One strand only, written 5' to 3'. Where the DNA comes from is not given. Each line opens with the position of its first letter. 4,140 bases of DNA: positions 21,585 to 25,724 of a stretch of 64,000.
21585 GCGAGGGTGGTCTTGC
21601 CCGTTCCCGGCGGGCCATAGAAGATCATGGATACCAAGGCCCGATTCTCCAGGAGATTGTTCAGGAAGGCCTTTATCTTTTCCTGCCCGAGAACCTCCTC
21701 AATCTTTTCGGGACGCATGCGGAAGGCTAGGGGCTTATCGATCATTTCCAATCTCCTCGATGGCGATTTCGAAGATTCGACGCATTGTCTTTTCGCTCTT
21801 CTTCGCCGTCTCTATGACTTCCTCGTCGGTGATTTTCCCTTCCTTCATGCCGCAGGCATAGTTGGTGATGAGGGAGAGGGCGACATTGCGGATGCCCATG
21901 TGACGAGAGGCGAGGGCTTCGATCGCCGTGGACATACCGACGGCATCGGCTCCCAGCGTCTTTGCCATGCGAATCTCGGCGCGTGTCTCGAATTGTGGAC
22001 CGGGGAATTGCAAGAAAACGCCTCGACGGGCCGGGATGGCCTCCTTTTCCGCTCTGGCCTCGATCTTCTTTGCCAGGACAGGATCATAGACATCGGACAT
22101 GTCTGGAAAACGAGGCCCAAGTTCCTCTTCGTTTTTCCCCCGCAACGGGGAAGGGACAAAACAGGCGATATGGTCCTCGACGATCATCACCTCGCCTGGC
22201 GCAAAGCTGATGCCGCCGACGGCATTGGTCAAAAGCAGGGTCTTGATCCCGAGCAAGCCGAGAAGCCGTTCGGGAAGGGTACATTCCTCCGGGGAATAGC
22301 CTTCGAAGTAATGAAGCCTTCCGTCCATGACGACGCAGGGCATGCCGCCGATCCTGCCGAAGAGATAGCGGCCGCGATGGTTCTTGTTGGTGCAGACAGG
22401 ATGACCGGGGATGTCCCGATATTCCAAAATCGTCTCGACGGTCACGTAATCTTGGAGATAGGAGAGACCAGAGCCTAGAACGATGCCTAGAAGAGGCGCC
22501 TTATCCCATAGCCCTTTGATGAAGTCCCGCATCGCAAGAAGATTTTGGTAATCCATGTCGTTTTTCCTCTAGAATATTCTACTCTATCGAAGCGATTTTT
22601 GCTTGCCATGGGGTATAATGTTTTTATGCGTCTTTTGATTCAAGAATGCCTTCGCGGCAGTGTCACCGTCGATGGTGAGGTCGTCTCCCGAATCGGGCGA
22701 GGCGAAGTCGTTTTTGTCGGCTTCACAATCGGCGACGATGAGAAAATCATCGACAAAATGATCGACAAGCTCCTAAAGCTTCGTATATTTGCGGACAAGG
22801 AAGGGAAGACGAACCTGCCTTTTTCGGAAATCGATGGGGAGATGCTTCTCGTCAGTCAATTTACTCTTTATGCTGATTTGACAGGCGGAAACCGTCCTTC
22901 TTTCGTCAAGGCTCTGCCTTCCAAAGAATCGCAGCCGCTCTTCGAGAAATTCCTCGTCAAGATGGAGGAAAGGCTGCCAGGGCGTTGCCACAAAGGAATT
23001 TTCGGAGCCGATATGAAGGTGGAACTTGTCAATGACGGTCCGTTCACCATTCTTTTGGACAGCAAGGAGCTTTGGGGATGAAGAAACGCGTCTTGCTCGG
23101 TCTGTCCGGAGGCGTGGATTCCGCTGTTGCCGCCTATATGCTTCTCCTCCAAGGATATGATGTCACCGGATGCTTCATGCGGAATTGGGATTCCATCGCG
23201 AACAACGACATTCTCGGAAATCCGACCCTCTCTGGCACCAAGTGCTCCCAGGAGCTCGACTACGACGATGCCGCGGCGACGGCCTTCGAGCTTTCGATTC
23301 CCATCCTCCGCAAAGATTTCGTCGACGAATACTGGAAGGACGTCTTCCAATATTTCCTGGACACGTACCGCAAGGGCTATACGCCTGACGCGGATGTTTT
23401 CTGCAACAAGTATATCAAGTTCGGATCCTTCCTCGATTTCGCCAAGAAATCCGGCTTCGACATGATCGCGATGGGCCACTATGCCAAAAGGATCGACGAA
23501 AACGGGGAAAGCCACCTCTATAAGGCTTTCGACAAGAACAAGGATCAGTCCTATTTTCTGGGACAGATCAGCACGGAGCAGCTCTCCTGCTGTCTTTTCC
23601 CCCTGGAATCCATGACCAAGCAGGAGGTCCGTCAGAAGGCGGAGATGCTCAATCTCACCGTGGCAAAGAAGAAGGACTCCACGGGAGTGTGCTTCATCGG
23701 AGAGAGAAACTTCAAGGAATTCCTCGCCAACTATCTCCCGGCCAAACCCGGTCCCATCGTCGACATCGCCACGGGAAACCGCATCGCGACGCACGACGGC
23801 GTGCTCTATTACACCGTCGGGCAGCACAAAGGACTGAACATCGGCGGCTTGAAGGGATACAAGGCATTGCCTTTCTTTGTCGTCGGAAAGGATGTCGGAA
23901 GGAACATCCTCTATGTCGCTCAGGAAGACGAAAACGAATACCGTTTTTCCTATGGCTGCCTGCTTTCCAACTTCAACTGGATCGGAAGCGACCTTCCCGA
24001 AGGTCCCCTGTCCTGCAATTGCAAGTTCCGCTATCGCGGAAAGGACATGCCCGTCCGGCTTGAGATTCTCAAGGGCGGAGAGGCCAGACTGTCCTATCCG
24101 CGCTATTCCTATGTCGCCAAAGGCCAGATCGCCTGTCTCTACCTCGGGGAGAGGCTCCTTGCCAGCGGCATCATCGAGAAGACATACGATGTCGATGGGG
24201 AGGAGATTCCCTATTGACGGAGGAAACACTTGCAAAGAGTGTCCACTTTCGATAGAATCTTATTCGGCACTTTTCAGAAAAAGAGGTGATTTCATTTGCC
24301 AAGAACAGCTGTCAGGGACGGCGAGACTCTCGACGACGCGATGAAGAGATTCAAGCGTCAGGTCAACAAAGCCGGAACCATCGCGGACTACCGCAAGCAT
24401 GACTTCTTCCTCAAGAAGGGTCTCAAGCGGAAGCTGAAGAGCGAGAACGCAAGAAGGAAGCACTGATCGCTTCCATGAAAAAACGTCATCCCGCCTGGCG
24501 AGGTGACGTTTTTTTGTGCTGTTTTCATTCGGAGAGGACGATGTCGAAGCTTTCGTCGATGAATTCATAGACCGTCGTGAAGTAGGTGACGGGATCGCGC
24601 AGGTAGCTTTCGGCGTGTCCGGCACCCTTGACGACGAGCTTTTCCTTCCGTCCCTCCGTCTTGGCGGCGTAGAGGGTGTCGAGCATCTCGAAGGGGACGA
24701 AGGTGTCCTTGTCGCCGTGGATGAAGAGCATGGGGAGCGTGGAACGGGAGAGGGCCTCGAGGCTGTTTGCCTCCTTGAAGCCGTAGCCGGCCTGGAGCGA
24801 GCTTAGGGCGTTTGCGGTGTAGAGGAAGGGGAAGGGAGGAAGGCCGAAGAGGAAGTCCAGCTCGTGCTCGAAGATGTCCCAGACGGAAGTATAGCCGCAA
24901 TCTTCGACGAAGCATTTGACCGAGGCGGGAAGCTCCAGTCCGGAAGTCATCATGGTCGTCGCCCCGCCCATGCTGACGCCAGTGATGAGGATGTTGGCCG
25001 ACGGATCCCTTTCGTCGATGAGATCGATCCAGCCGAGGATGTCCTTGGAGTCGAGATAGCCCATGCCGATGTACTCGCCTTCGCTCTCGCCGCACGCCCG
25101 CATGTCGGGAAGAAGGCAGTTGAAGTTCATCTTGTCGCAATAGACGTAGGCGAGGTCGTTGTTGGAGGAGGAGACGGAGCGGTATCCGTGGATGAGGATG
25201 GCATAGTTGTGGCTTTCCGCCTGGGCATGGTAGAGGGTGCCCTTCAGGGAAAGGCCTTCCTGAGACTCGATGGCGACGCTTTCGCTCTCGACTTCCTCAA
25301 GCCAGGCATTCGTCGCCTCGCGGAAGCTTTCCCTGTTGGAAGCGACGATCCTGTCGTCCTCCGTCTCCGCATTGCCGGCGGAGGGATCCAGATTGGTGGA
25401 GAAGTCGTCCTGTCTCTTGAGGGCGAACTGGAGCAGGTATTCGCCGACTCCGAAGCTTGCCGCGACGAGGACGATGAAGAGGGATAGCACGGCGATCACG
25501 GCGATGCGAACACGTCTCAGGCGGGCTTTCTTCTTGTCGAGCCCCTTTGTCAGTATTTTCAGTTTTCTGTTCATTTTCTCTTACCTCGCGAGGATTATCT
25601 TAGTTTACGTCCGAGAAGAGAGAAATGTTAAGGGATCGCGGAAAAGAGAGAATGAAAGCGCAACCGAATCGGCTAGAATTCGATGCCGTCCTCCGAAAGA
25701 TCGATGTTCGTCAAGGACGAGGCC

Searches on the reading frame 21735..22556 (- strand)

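Call 38: search_protein_families(library=pfam, proteins=[window:21735-22556:-], max_evalue=0.001)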
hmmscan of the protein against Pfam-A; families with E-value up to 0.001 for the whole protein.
window:21735-22556:- (273 aa): 1 family
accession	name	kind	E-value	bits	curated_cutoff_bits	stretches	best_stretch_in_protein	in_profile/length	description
PF01048.26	PNP_UDP_1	-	4.1e-49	167.5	25.1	1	23-266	2-232/233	Phosphorylase superfamily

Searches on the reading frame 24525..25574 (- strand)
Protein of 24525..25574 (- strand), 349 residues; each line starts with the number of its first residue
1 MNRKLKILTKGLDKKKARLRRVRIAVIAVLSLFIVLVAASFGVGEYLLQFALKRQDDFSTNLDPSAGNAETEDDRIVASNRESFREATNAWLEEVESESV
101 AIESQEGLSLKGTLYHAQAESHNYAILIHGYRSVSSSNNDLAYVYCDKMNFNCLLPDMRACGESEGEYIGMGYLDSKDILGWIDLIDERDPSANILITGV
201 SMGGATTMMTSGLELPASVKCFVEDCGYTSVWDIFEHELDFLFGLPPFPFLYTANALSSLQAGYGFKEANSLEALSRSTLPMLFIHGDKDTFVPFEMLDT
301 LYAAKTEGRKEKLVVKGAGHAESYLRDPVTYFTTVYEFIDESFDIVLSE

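Call 38: search_protein_families(library=pfam, proteins=[window:24525-25574:-], max_evalue=0.001)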
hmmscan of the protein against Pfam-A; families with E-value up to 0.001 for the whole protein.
window:24525-25574:- (349 aa): 5 families
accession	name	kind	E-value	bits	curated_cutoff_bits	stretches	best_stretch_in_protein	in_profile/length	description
PF12146.15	Hydrolase_4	-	1.4e-09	38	27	1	125-220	7-102/239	Serine aminopeptidase, S33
PF00561.26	Abhydrolase_1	-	5.3e-08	33.3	25.8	1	146-247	23-121/245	alpha/beta hydrolase fold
PF00326.27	Peptidase_S9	-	1.2e-07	31.9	22.6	1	192-343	63-210/213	Prolyl oligopeptidase family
PF12697.13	Abhydrolase_6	-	5e-06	27.8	26.3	1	126-328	2-211/217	Alpha/beta hydrolase family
PF02129.25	Peptidase_S15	-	0.00053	20.2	23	0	153-234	54-137/262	X-Pro dipeptidyl-peptidase (S15 family)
